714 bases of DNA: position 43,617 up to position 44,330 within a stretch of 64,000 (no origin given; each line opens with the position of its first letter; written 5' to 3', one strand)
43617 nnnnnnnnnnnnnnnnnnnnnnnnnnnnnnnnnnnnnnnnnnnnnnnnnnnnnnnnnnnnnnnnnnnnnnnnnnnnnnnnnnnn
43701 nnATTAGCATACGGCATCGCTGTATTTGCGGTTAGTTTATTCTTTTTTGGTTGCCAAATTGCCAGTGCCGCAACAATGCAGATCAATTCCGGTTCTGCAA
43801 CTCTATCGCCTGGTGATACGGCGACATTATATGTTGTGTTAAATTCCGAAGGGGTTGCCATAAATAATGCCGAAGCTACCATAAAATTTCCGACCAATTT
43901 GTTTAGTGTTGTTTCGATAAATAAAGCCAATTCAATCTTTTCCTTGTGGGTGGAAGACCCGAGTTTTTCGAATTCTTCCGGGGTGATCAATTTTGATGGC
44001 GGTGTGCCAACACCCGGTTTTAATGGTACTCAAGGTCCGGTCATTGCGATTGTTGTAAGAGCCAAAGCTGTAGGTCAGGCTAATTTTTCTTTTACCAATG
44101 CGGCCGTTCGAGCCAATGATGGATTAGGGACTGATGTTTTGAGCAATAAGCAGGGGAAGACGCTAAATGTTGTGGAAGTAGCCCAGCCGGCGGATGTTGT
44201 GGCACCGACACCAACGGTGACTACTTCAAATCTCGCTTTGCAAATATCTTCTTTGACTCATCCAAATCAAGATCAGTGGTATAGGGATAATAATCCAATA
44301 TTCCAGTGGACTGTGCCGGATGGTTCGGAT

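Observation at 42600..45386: Second dockerin module (on the giant protein) followed by two tandem cohesin-like membrane proteins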

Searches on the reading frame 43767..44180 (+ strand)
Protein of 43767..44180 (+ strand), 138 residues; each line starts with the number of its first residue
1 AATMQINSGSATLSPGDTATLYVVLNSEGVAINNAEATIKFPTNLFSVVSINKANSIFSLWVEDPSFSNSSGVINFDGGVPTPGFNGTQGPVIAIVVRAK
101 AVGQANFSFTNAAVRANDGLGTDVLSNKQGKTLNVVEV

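Call 16: find_homologous_proteins(query=window:43767-44180:+, max_evalue=0.001)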
Query seq(138 aa) (138 aa): 26 proteins with E <= 0.001 among 50 candidates.
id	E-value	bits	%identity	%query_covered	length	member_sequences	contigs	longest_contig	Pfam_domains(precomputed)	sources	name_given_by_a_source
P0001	1.2e-35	140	52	99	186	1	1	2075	-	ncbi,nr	ncbi:MAG: cohesin domain-containing protein, partial [Candidatus Azambacteria bacterium]|nr:cohesin 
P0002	1.3e-35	140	68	69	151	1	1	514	-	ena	-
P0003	3.5e-35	138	52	93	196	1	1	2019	-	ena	-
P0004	4.6e-35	138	52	99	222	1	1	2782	PF00963.25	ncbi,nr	ncbi:MAG: hypothetical protein QG642_711, partial [Patescibacteria group bacterium]|nr:hypothetical 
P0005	8.6e-35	137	51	99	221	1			-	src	-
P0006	1.3e-34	137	54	92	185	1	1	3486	-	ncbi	ncbi:MAG: cohesin domain-containing protein, partial [Parcubacteria group bacterium]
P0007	2.1e-34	136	59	86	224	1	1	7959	-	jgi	jgi:Cohesin domain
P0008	3.6e-34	135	70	65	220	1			-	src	-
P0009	5.9e-34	134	48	99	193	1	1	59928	PF00963.25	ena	-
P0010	1.1e-30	124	50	91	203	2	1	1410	-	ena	-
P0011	4.3e-29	119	45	92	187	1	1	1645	PF00963.25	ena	-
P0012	1.8e-28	117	46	100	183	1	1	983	-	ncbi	-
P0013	3.9e-27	112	46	93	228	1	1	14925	PF00963.25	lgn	-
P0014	2.0e-26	110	51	84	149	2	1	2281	-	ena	-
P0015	4.4e-26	109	42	99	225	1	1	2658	PF00404.25,PF00963.25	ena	-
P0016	5.8e-26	109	43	88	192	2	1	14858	PF00404.25,PF00963.25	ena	-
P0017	8.2e-26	108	41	99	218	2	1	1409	PF00404.25,PF00963.25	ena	-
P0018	3.6e-25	106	45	89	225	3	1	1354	PF00404.25,PF00963.25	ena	-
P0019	5.1e-25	106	39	99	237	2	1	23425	PF00404.25,PF00963.25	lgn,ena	-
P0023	5.1e-24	102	45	80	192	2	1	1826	PF00404.25,PF00963.25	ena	-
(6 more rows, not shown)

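Call 18: search_solved_structures(query=A1, max_evalue=10, show_alignments=2)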
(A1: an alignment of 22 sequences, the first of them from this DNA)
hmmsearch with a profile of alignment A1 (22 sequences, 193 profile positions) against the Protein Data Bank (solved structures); distinct sequences matched with E-value up to 10: 4.
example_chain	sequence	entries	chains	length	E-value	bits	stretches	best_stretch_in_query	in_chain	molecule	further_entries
7urp_A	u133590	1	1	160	0.021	17.5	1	33-78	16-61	Ribonucleases G and E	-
2x45_A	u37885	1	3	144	0.67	12.6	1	109-165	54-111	ALLERGEN ARG R 1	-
2x46_A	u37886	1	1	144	1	12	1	110-165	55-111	ALLERGEN ARG R 1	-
6l5k_B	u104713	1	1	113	2.2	10.9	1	83-118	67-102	Auxin-responsive protein IAA17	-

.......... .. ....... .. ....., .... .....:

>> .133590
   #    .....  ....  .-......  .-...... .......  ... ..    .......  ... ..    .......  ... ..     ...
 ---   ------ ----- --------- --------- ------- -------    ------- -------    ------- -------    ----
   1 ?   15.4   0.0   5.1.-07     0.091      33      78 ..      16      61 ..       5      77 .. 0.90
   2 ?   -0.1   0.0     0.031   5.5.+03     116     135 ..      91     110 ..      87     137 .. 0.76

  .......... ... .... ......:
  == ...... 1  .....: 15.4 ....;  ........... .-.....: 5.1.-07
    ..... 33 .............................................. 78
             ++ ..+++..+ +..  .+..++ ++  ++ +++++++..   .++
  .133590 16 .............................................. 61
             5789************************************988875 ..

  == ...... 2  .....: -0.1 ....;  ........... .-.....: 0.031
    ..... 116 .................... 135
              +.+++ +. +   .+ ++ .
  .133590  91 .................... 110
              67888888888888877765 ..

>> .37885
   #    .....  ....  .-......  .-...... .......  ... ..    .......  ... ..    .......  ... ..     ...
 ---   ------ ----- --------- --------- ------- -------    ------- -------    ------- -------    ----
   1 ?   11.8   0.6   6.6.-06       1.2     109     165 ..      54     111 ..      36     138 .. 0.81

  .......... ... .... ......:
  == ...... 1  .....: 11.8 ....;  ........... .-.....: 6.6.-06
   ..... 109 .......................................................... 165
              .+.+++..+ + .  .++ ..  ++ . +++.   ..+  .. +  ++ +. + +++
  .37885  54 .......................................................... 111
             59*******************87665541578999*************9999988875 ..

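Call 19: search_protein_families(library=pfam, alignment_id=A1, max_evalue=0.1)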
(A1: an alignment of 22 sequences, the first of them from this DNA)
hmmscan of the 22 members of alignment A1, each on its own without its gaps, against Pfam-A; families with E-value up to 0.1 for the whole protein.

A. member 1, seq(138 aa): 0 families

B. families by the number of members that match (of 22 scanned): 13 families
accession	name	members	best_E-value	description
PF00963.24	Cohesin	14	3.6e-09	Cohesin domain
PF00404.24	Dockerin_1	7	1.4e-09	Dockerin type I domain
PF00036.39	EF-hand_1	5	0.0063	EF hand domain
PF13202.12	EF-hand_5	5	0.0091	EF hand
PF13517.12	FG-GAP_3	4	0.0015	FG-GAP-like repeat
PF13405.12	EF-hand_6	4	0.0069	EF-hand domain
PF09972.14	DUF2207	3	0.044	Predicted membrane protein (DUF2207) N-terminal domain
PF06159.19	TRAPPC13_N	2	0.071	Trafficking protein particle complex subunit 13, N-terminal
PF04773.18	FecR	1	0.059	FecR protein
PF02107.21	FlgH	1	0.071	Flagellar L-ring protein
PF19804.4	DUF6287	1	0.074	Domain of unknown function (DUF6287)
PF16640.11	Big_3_5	1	0.076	Bacterial Ig-like domain (group 3)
PF13584.12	BatD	1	0.092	BatD DUF11 like domain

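Call 28: predict_structure(alignment_id=A1)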
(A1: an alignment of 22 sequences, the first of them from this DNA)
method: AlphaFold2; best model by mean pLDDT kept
length: 138 residues; sequences in the alignment: 22
mean_pLDDT: 96.7   pTM: 0.89
mean pLDDT of the five models: 96.7, 96.5, 96.3, 96.0, 95.0
residues with pLDDT >= 90: 135; 70-90: 3; 50-70: 0; < 50: 0
segments of 3 or more residues with pLDDT < 50: none
pLDDT, mean of each block of 10 residues (from residue 1): 95 96 96 98 98 97 97 98 95 98 98 96 97 95
secondary structure, 60 per line:
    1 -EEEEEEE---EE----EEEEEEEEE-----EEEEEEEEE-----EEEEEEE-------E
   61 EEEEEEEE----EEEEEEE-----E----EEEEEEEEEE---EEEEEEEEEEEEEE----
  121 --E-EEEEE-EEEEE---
elements in order: E2-8 E18-26 E32-40 E46-52 E60-68 E73-79 E90-99 E103-116 E125-129 E131-135

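Call 30: fold_search(model_id=the predicted structure, library=pdb)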
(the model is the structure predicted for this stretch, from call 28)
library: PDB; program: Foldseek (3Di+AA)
matches with E <= 10: 1970; with E <= 0.001: 101
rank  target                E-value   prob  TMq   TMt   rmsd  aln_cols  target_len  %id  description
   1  1g1k_A                4.1e-09  1.00  0.75  0.72   3.2       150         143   18  COHESIN MODULE FROM THE CELLULOSOME OF CLOSTRIDIUM CELLULOLYTICUM (released 2000-11-22)
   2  2vn5_C                7.0e-09  1.00  0.76  0.71   2.7       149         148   19  The Clostridium cellulolyticum dockerin displays a dual binding mode for its cohesin partner (released 2008-05-20)
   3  5lxv_A                7.8e-09  1.00  0.72  0.59   4.4       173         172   14  Crystal structure of Ruminococcus flavefaciens scaffoldin C cohesin in complex with a dockerin from an uncharacterized (released 2016-10-19)
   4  3kcp_A                1.2e-08  1.00  0.76  0.37   3.6       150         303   17  Crystal structure of interacting Clostridium thermocellum multimodular components (released 2010-02-09)
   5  2vn5_A                1.2e-08  1.00  0.76  0.74   2.8       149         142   20  The Clostridium cellulolyticum dockerin displays a dual binding mode for its cohesin partner (released 2008-05-20)
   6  2vn6_A                1.5e-08  1.00  0.74  0.69   3.0       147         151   20  The Clostridium cellulolyticum dockerin displays a dual binding mode for its cohesin partner (released 2008-05-13)
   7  6kgc_A                1.7e-08  1.00  0.77  0.74   3.1       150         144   13  Crystal structure of CaDoc0917(R49D)-CaCohA2 complex at pH 5.4 (released 2020-07-08)
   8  5lxv_C                1.9e-08  1.00  0.70  0.57   4.5       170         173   15  Crystal structure of Ruminococcus flavefaciens scaffoldin C cohesin in complex with a dockerin from an uncharacterized (released 2016-10-19)
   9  4fl4_I                2.1e-08  1.00  0.75  0.36   3.5       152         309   18  Scaffoldin conformation and dynamics revealed by a ternary complex from the Clostridium thermocellum cellulosome (released 2012-06-27)
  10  6kgf_C                2.3e-08  1.00  0.75  0.71   3.7       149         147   15  Crystal structure of CaDoc0917(R16D)-CaCohA2 complex at pH 8.2 (released 2020-07-08)
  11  3ul4_A                2.8e-08  1.00  0.73  0.71   3.7       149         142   17  Crystal structure of Coh-OlpA(Cthe_3080)-Doc918(Cthe_0918) complex: A novel type I Cohesin-Dockerin complex from Clost (released 2012-11-28)
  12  6kge_A                3.0e-08  1.00  0.77  0.75   2.9       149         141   13  Crystal structure of CaDoc0917(R16D)-CaCohA2 complex at pH 5.5 (released 2020-07-08)
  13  5k39_A                3.7e-08  1.00  0.74  0.62   4.5       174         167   10  THE TYPE II COHESIN DOCKERIN COMPLEX FROM CLOSTRIDIUM THERMOCELLUM (released 2017-03-29)
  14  4dh2_A                3.9e-08  1.00  0.78  0.69   2.9       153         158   12  Crystal structure of Coh-OlpC(Cthe_0452)-Doc435(Cthe_0435) complex: A novel type I Cohesin-Dockerin complex from Clost (released 2012-11-28)
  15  2jh2_A                4.1e-08  1.00  0.72  0.74   3.4       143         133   17  X-ray crystal structure of a cohesin-like module from Clostridium perfringens (released 2007-11-06)
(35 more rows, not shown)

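Call 34: find_related_loci(query=A1, collection=genome_contigs, flank=10000)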
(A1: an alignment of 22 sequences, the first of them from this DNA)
Query A1 (138 aa) in genome_contigs; peptide patterns used: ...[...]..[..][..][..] (x = any residue, [..] = any of these).
288 stretches matched a pattern; 269 encode a relative of the query (tblastn E <= 1e-3); the best 80 are kept; 79 distinct loci.
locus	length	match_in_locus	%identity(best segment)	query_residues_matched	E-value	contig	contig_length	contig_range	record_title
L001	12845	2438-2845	70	1-136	7e-61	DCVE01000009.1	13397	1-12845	MAG TPA_asm: Patescibacteria group bacterium UBA2196 UBA2196_contig_69135, whole genome shotgun sequence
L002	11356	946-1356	65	1-137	3e-57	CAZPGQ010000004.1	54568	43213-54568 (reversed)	MAG TPA_asm: uncultured Candidatus Saccharibacteria bacterium isolate SRP219642_co7_231 genome assembly, contig: NODE_77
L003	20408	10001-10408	68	1-136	7e-57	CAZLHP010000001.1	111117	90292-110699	MAG TPA_asm: uncultured Candidatus Saccharibacteria bacterium isolate SRP286056_co1_109 genome assembly, contig: NODE_12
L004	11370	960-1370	65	1-137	4e-57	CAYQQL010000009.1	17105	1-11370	MAG TPA_asm: uncultured Candidatus Saccharibacteria bacterium isolate SRP286056_co3_38 genome assembly, contig: NODE_334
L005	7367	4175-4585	66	1-137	5e-57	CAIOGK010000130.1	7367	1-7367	Candidatus Falkowbacteria bacterium isolate Loclat_bin-04004 genome assembly, contig: bin-04004:130/137, whole genome sh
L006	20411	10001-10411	66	1-137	4e-56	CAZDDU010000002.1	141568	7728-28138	MAG TPA_asm: uncultured Candidatus Saccharibacteria bacterium isolate SRP286056_co1_543 genome assembly, contig: NODE_76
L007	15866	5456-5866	65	1-137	6e-56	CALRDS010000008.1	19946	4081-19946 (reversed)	MAG: Candidatus Nomurabacteria bacterium isolate Baikal-1350m-319 genome assembly, contig: Baikal-1350m-c9812, whole gen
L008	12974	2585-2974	67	1-130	9e-56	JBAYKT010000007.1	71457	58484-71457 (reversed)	MAG: Patescibacteria group bacterium isolate SO_2016_GW1_86 scaffold00828_OW334_2016, whole genome shotgun sequence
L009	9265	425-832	65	1-136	7e-55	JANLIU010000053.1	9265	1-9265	MAG: Candidatus Parcubacteria bacterium isolate S40-23 k99_195092, whole genome shotgun sequence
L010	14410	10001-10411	66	1-137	4e-54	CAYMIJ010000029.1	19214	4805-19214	MAG TPA_asm: uncultured Flavobacteriaceae bacterium isolate SRP170004_co1_396 genome assembly, contig: NODE_4394_length_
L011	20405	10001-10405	64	1-135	2e-53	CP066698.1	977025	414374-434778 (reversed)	MAG: Candidatus Falkowbacteria bacterium isolate NC_groundwater_1683_Pr3_B-0.1um_40_26 chromosome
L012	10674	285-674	65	1-130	1e-53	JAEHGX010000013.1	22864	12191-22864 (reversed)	Candidatus Falkowbacteria bacterium S5_I03 S5_I03__14, whole genome shotgun sequence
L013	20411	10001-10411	61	1-137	6e-53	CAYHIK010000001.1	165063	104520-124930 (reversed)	MAG TPA_asm: uncultured Candidatus Saccharibacteria bacterium isolate ERP119705_co13_612 genome assembly, contig: NODE_8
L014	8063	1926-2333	68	1-136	7e-52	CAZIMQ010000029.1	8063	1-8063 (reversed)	MAG TPA_asm: uncultured Candidatus Saccharibacteria bacterium isolate SRP292972_co3_8 genome assembly, contig: NODE_3439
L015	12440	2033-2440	64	1-136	1e-51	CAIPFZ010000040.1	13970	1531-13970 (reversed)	uncultured bacterium isolate Loclat_bin-19408 genome assembly, contig: bin-19408:40/77, whole genome shotgun sequence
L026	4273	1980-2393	53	1-138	4e-42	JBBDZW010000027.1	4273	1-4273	MAG: Candidatus Paceibacterota bacterium isolate LejiaD_43_13 Lejia_D_26874_length_4273_cov_6, whole genome shotgun sequ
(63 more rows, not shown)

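Call 41: search_protein_representatives(alignment_id=A1)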
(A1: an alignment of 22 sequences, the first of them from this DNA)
Query: 22 sequences, 193 profile positions. Proteins with E-value up to 0.001 (for the whole library): 14013; up to 1e-10: 8004; up to 1e-30: 2201. The best 150 are listed.
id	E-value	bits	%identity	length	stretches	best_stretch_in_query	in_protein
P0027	2.2e-85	301.3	-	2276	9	27-183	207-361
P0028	3.9e-85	300.5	-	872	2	6-175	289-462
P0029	5.8e-85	300.0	-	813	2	3-176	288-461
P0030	4.0e-83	294.0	-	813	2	9-171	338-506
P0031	7.1e-82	289.9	-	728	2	4-184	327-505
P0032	1.4e-81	289.0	-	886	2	11-183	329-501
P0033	4.4e-81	287.3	-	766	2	11-171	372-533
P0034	4.6e-76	270.9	-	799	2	22-174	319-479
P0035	3.5e-75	268.1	-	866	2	8-192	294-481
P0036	8.6e-75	266.8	-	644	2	4-173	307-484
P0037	1.5e-73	262.8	-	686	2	8-183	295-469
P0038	3.0e-73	261.7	-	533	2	8-175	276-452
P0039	3.1e-71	255.2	-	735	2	7-165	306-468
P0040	3.3e-71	255.1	-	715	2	6-170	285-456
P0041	4.4e-71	254.7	-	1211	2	5-182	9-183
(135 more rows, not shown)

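Call 46: search_protein_families(library=pfam, alignment_id=A2, max_evalue=0.001)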
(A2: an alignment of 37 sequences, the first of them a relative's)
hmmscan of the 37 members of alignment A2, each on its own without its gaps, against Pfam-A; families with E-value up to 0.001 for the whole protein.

A. member 1, L010:7722-9329:+ (536 aa): 5 families
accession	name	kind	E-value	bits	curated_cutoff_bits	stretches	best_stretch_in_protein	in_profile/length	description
PF00041.27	fn3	-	1.2e-34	118.8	25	3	57-136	1-80/84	Fibronectin type III domain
PF25059.1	FN3_DSCAM-DSCAML_C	-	8.3e-18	65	39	1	170-232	14-75/89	DSCAM/DSCAML C-terminal Fn3-like domain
PF00404.24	Dockerin_1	-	4.4e-08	33.6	22.9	1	477-523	3-52/57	Dockerin type I domain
PF16656.11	Pur_ac_phosph_N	-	1.6e-07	32.2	30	0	68-130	12-85/93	Purple acid Phosphatase, N-terminal domain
PF07495.19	Y_Y_Y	-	0.00082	19.7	26.6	0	80-134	2-56/65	Y_Y_Y domain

B. families by the number of members that match (of 37 scanned): 20 families
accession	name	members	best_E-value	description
PF00404.24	Dockerin_1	34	2.2e-12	Dockerin type I domain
PF01835.25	MG2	27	4.4e-12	MG2 domain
PF00041.27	fn3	5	2.2e-62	Fibronectin type III domain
PF25059.1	FN3_DSCAM-DSCAML_C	4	1.4e-28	DSCAM/DSCAML C-terminal Fn3-like domain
PF16656.11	Pur_ac_phosph_N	3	5.4e-12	Purple acid Phosphatase, N-terminal domain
PF07495.19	Y_Y_Y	3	2.7e-06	Y_Y_Y domain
PF23005.1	DUF7032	3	7e-05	Domain of unknown function (DUF7032)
PF19850.4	DUF6325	3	9e-05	Family of unknown function (DUF6325)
PF05402.18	PqqD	2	1.7e-06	Coenzyme PQQ synthesis protein D (PqqD)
PF17425.8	Arylsulfotran_N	1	6.7e-09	Arylsulfotransferase Ig-like domain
PF21605.3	CRLF2-like_D2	1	7.6e-09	Cytokine receptor-like factor 2-like, D2 domain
PF17936.7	Big_6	1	1.5e-07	Bacterial Ig domain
PF24489.1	Ig_J_second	1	2.2e-07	Tip attachment protein J second Ig-like domain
PF11919.13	PSME4_C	1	5e-07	Proteasome activator complex subunit 4-like, C-terminal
PF04778.17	LMP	1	7.8e-06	LMP repeated region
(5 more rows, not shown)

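Call 70: search_protein_families(library=pfam, proteins=[P0027], max_evalue=0.5)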
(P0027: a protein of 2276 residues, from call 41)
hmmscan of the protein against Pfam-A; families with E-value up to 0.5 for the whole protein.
P0027 (2276 aa): 5 families
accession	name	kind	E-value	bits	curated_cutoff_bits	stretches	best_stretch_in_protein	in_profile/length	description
PF00963.24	Cohesin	-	1.4e-82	275.2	24.1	9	549-675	5-137/139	Cohesin domain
PF17957.7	Big_7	-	2.4e-36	124.7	24.1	2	697-765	1-70/70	Bacterial Ig domain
PF00041.27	fn3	-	4.3e-22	78.6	25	4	1668-1749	2-82/84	Fibronectin type III domain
PF00404.24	Dockerin_1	-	4.2e-07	30.5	22.9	1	2224-2271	1-53/57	Dockerin type I domain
PF25788.1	Ig_Rha78A_N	-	7e-06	26.7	27.4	0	834-876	58-100/105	Rha78A-like, N-terminal immunoglobulin domain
